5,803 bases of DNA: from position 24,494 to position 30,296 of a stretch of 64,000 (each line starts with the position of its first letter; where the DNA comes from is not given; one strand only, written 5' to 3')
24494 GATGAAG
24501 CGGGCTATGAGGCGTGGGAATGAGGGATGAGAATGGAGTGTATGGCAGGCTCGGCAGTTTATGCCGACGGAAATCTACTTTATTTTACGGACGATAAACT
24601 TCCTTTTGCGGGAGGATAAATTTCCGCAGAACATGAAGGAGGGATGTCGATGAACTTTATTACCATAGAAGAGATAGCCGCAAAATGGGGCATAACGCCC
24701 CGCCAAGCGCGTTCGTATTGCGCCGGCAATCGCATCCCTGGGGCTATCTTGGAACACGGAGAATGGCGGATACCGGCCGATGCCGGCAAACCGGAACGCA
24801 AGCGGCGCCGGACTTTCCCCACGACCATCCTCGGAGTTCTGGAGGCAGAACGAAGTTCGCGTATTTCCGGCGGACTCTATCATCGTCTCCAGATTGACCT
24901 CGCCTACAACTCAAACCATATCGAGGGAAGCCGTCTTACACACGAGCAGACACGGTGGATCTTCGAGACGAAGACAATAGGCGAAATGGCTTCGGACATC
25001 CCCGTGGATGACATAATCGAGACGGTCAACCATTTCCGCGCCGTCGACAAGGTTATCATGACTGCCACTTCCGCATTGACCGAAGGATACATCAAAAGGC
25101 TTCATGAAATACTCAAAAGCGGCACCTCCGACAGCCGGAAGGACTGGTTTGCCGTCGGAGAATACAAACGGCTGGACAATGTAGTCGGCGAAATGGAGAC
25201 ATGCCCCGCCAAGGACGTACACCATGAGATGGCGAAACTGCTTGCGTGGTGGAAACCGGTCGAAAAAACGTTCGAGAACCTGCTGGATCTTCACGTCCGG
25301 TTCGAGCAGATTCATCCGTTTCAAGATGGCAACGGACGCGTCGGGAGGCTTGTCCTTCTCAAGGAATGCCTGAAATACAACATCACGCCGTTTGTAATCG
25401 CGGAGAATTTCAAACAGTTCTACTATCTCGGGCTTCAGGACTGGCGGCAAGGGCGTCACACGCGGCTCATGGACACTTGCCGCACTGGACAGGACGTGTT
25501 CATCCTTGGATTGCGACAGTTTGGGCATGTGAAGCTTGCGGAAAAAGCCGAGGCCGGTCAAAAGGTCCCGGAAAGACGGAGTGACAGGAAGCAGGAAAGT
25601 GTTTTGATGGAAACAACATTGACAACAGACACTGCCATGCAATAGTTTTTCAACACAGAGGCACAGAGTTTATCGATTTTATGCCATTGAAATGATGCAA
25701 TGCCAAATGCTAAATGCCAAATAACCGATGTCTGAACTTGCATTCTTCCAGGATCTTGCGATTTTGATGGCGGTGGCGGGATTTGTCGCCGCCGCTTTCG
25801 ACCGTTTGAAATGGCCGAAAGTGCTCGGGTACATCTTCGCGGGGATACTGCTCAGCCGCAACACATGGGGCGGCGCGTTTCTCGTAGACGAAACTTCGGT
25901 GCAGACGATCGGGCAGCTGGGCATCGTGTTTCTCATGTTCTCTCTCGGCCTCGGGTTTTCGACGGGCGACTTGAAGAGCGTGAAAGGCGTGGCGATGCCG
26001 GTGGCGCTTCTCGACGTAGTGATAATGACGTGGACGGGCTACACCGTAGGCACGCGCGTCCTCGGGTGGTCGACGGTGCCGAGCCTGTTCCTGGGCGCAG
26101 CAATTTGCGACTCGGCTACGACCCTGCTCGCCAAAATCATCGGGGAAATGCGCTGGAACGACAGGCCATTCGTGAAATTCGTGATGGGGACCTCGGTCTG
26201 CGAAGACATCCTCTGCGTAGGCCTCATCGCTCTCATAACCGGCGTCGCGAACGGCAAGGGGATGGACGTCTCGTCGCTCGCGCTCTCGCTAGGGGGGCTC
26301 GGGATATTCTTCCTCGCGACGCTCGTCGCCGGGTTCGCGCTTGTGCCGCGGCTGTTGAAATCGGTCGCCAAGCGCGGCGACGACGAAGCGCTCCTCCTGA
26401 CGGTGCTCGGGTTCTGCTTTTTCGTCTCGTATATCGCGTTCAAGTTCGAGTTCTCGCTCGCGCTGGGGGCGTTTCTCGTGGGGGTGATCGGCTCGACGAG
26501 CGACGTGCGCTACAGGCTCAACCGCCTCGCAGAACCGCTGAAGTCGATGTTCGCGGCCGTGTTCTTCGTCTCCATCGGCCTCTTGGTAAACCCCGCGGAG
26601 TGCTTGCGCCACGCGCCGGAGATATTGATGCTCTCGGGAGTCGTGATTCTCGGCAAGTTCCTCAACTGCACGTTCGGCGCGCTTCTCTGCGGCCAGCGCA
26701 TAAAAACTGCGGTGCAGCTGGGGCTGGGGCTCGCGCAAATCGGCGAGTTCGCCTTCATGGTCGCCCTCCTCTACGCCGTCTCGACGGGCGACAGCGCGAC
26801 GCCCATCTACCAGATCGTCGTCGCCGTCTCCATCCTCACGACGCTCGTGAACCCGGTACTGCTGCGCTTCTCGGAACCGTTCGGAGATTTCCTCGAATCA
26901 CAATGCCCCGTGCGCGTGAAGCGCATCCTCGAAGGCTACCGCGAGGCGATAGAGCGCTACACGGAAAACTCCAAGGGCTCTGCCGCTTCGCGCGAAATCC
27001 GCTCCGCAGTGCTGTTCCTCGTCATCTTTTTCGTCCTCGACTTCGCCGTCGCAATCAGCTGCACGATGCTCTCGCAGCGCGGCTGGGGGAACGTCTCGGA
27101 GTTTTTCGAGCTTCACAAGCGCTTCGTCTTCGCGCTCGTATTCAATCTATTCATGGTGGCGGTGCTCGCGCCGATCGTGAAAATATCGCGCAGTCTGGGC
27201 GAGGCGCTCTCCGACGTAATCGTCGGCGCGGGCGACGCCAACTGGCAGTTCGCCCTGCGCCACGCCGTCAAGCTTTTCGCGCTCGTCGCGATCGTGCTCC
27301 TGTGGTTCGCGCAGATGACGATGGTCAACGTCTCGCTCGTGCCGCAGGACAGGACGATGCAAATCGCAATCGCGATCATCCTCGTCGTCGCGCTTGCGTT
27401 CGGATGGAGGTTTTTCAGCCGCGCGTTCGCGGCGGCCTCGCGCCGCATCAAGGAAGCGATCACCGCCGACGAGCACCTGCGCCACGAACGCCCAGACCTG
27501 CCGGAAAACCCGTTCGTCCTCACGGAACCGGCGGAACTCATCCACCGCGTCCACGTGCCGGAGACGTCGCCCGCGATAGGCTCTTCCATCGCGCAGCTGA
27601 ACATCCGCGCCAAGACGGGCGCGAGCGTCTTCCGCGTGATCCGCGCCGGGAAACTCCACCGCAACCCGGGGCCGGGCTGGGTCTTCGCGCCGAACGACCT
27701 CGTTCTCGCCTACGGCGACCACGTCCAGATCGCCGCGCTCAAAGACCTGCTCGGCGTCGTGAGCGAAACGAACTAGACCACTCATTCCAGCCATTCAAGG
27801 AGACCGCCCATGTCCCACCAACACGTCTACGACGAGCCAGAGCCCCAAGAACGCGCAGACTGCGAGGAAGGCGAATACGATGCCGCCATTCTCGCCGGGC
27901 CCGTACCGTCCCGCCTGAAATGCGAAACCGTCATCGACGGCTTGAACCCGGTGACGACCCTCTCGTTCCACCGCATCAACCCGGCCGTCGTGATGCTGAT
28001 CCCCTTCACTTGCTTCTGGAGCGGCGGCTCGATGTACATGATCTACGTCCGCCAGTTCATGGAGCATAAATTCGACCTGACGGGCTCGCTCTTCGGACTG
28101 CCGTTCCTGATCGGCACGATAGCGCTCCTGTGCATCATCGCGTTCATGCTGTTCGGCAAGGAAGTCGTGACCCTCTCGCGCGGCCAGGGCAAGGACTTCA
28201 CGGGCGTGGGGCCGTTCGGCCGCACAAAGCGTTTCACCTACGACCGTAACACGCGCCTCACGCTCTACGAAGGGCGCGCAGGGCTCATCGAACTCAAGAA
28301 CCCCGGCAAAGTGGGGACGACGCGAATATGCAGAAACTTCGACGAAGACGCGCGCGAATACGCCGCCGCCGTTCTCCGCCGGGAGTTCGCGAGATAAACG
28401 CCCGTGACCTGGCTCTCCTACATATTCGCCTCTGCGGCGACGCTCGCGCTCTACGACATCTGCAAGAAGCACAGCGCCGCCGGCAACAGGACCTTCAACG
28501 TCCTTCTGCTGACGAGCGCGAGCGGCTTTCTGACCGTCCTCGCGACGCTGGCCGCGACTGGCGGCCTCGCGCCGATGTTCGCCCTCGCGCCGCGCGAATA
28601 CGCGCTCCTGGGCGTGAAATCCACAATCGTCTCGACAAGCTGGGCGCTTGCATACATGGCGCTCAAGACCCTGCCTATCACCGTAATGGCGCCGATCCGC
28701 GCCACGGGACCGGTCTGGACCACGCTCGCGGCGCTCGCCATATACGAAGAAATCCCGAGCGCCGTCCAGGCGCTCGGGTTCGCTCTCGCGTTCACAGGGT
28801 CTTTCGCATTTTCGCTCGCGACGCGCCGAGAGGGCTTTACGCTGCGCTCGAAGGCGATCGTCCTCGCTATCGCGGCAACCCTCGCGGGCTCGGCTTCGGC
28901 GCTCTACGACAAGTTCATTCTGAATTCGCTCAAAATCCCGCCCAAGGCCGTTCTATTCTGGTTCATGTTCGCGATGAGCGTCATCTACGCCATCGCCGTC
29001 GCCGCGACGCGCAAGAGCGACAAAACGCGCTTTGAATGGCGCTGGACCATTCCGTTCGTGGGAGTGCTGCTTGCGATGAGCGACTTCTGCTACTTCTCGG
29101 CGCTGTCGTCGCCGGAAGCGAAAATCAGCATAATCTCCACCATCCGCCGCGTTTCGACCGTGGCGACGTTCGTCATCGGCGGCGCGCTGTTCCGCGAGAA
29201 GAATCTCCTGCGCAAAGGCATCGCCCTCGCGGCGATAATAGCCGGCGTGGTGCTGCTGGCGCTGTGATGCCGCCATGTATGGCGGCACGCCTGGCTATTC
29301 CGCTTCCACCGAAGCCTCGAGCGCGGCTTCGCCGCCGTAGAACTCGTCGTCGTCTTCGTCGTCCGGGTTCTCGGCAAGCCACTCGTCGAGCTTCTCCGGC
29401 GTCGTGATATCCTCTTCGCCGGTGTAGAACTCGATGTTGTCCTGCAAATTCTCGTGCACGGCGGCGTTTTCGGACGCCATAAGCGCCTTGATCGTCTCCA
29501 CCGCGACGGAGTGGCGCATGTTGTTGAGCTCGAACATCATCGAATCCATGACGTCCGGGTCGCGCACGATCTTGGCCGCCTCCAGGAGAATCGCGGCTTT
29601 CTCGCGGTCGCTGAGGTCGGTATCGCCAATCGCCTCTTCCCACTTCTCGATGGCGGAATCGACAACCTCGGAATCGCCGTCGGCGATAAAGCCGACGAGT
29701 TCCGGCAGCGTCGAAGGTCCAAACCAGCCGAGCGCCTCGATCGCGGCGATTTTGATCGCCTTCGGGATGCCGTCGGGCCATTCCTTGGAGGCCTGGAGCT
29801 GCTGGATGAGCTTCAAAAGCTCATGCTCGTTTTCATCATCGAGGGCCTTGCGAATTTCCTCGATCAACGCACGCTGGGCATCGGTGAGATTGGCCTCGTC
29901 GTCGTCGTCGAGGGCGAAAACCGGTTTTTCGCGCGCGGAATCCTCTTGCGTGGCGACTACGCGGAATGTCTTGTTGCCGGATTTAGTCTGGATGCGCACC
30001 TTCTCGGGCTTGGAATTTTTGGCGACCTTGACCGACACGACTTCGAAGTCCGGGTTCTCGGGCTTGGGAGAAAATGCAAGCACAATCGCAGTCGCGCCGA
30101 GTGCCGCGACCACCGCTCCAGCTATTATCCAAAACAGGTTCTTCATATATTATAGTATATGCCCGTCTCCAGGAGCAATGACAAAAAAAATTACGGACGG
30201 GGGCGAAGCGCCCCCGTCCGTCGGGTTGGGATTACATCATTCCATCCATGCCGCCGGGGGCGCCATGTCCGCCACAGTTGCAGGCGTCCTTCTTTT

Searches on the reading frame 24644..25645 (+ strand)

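Call 40: search_protein_families(library=pfam, proteins=[window:24644-25645:+], max_evalue=0.001)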
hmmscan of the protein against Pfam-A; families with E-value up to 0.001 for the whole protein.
window:24644-25645:+ (333 aa): 2 families
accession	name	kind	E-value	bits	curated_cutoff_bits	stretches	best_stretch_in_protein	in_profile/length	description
PF02661.23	Fic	-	1.7e-16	61.2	24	1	145-238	2-89/93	Fic/DOC family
PF12728.13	HTH_17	-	0.00036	21.2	27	1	6-46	2-41/51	Helix-turn-helix domain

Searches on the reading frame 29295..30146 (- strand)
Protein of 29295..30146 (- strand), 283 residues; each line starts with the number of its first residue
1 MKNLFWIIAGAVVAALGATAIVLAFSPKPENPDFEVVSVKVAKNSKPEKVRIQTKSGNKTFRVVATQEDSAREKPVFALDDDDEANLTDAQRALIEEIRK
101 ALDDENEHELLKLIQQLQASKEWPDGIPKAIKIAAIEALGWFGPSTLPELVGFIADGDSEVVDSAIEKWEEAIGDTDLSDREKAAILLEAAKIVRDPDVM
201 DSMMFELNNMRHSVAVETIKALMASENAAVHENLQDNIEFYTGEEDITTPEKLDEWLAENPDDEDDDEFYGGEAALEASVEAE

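Call 40: search_protein_families(library=pfam, proteins=[window:29295-30146:-], max_evalue=0.001)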
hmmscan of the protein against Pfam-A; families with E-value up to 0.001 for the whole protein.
window:29295-30146:- (283 aa): 1 family
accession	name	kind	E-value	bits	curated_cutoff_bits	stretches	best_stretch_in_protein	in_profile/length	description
PF13646.12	HEAT_2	-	3.3e-06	27.7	27.7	0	129-191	14-71/88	HEAT repeats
